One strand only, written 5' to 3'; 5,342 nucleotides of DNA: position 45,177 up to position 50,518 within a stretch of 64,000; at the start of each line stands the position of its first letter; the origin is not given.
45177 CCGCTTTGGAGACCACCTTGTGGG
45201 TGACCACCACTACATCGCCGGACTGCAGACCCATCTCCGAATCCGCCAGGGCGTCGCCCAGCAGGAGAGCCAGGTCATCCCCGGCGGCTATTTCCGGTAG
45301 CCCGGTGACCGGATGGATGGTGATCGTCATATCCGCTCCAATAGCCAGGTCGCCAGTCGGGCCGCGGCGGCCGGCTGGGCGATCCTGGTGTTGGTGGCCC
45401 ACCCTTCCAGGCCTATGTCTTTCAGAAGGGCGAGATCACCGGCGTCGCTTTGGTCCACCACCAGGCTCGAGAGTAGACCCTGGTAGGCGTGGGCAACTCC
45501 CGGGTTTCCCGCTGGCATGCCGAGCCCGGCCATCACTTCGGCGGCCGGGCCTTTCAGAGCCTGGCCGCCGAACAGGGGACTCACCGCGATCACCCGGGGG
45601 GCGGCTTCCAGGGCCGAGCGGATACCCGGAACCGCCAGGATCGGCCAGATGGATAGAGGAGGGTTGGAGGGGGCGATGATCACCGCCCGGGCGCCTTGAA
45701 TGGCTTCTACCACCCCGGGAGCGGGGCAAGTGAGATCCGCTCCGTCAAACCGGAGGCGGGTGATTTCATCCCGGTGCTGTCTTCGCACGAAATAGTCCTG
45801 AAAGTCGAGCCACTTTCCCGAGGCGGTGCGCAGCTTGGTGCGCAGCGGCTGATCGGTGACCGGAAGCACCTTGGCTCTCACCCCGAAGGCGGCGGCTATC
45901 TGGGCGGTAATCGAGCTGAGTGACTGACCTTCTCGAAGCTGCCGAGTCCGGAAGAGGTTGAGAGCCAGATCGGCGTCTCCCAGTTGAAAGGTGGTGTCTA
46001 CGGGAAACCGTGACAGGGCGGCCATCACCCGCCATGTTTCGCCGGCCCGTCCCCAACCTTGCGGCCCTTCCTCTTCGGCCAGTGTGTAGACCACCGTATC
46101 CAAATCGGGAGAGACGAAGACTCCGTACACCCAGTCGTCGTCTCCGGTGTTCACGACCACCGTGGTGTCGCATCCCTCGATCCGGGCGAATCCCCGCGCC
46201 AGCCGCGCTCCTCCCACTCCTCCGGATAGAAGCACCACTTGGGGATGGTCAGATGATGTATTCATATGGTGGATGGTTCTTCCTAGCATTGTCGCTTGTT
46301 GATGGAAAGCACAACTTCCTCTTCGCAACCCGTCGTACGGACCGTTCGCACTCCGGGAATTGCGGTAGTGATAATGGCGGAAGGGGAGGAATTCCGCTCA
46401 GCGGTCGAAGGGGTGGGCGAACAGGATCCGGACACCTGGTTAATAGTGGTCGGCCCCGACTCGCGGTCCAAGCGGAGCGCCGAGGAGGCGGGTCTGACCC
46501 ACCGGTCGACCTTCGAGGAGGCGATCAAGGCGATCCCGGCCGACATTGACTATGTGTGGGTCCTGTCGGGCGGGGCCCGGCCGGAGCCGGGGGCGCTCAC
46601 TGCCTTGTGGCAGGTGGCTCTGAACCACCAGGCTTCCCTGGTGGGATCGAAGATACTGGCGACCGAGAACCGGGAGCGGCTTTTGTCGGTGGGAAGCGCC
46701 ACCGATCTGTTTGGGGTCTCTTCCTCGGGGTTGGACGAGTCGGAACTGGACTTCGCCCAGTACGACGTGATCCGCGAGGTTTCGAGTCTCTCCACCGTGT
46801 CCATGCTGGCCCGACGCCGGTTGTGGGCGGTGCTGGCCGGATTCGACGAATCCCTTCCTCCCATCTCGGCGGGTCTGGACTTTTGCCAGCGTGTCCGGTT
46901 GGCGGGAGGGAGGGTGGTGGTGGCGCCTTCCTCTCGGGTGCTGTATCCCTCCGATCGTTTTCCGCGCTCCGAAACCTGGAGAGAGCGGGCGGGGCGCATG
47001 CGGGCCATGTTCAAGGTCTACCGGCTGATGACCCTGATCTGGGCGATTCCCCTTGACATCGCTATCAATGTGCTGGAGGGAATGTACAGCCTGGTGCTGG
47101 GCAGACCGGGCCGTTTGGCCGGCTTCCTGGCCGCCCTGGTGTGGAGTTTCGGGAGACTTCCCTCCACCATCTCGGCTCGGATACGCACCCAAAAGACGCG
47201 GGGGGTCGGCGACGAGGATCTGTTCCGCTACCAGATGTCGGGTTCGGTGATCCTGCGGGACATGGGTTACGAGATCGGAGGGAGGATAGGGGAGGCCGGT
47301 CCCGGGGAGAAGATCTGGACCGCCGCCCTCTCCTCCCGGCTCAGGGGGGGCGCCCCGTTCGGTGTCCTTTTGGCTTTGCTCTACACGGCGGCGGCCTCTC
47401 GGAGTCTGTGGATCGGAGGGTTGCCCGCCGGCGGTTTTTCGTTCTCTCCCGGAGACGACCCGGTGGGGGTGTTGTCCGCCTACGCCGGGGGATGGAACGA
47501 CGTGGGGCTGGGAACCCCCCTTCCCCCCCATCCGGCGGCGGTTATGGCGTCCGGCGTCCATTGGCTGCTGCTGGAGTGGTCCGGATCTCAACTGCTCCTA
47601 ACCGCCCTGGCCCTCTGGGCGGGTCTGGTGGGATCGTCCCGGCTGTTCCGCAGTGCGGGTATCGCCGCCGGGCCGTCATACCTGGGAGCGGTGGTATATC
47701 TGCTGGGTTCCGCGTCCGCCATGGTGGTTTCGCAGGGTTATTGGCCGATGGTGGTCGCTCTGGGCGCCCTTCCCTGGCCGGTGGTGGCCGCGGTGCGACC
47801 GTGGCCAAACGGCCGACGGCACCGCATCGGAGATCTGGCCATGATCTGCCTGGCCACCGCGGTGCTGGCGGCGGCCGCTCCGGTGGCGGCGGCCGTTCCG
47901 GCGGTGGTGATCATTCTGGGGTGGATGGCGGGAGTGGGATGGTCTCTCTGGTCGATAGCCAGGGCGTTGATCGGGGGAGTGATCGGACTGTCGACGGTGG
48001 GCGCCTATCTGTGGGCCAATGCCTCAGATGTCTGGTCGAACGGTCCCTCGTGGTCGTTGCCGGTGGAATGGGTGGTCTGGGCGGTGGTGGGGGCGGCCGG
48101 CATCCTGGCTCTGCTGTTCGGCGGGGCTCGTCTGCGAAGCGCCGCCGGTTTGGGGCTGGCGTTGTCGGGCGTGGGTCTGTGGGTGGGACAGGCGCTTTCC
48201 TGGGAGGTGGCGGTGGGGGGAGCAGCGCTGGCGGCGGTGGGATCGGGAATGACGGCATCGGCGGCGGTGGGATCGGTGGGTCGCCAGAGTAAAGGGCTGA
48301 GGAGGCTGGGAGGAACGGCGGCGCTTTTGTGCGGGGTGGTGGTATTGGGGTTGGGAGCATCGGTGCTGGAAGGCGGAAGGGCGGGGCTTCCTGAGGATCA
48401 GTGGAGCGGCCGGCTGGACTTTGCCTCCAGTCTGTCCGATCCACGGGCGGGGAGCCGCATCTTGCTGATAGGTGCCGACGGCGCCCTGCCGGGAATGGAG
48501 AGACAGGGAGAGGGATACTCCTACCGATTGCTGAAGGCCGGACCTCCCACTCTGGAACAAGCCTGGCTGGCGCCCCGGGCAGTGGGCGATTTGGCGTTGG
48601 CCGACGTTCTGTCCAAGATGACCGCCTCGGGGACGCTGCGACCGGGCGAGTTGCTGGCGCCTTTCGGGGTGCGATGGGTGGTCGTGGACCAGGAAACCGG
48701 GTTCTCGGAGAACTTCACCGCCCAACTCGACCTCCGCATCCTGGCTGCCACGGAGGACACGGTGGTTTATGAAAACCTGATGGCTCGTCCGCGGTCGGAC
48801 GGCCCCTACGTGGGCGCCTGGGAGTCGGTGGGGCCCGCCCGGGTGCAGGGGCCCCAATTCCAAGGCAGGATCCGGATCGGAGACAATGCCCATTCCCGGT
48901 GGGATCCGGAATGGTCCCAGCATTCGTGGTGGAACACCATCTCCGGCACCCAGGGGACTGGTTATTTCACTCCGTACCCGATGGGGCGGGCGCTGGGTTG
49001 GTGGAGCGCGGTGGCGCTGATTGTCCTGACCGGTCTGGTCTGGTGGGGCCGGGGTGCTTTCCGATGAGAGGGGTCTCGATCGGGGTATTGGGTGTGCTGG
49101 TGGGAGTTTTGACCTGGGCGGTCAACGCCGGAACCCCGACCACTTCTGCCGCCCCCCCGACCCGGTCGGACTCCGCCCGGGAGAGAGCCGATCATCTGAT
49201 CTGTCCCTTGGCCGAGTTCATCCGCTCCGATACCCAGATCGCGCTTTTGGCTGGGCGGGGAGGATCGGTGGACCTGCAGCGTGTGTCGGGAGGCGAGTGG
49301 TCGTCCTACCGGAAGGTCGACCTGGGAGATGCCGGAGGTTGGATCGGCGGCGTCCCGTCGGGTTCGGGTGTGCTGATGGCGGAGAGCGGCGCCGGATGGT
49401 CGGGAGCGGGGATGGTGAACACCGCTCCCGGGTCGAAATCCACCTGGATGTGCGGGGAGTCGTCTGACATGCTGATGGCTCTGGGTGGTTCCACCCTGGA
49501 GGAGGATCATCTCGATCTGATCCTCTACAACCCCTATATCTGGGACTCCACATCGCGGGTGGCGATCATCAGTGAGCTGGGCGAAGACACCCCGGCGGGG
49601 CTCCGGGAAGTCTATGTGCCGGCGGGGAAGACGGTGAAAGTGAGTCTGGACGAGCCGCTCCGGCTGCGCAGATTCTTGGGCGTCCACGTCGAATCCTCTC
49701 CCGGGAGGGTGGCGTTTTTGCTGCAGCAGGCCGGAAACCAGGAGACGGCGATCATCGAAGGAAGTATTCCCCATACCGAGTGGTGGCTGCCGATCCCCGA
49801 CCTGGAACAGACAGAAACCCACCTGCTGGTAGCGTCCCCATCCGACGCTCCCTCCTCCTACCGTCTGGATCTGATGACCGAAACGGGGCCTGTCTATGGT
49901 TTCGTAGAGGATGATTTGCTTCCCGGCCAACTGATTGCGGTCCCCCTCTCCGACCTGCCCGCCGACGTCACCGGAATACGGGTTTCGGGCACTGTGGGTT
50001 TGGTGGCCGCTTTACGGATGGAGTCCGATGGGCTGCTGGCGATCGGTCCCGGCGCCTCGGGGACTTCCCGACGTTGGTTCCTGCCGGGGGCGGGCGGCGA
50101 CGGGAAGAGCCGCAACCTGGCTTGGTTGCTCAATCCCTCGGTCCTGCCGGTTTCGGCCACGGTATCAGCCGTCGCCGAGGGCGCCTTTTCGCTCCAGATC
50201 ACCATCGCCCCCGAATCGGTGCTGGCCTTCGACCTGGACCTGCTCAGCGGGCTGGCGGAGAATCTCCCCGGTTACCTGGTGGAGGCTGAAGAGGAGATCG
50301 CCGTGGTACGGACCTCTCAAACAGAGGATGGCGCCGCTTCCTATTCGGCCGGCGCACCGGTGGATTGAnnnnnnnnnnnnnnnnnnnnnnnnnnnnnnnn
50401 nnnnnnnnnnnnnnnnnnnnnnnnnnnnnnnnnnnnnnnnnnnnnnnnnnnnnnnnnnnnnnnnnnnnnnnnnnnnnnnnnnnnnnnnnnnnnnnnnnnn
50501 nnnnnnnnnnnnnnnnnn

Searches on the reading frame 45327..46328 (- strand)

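Call 78: search_protein_families(library=pfam, proteins=[window:45327-46328:-], max_evalue=0.001)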
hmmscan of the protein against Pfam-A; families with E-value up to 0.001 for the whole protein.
window:45327-46328:- (333 aa): 1 family
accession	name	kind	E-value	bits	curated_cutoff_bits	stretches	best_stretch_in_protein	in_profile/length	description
PF01933.23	CofD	-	2.4e-46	158.7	30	1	31-294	1-252/290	2-phospho-L-lactate transferase CofD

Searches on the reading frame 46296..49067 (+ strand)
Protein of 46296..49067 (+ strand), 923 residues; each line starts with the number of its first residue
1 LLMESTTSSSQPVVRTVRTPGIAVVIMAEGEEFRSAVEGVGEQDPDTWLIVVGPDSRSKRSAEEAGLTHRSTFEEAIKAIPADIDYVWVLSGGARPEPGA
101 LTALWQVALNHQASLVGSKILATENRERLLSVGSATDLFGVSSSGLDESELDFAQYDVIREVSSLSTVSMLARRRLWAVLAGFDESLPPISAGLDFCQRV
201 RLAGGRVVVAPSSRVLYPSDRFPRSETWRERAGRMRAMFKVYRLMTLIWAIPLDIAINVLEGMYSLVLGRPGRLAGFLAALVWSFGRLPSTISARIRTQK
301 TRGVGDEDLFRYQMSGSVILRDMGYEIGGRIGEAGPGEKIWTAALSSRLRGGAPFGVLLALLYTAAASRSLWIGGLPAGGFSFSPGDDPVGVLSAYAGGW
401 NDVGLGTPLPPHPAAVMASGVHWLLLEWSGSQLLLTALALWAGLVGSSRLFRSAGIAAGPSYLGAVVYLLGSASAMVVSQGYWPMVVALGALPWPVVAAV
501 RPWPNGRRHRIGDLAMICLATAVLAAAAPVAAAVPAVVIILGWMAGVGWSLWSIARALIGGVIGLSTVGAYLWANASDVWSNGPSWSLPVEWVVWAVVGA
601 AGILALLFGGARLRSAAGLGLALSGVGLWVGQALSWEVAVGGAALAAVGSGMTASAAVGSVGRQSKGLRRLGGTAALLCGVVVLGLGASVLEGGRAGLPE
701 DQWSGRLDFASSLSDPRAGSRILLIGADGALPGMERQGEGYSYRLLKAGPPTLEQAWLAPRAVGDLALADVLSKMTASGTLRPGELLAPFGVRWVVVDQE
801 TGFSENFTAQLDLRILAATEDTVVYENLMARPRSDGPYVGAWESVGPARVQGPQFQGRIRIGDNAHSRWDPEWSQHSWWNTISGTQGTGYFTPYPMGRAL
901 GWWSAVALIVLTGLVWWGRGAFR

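Call 14: search_protein_families(library=pfam, proteins=[window:46296-49067:+], max_evalue=0.01)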
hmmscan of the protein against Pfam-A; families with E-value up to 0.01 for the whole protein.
window:46296-49067:+ (923 aa): 1 family
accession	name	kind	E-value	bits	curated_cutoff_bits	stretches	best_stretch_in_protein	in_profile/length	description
PF13641.12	Glyco_tranf_2_3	-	3e-05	24.6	27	1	67-215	82-209/230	Glycosyltransferase like family 2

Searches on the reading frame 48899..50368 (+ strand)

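Call 14: search_protein_families(library=pfam, proteins=[window:48899-50368:+], max_evalue=0.01)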
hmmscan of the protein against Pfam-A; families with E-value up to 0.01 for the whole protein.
window:48899-50368:+ (489 aa): 1 family
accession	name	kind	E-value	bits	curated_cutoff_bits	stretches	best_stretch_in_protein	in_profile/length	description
PF18986.5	DUF5719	-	1.4e-14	54.4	26.2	1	182-377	43-246/319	Family of unknown function (DUF5719)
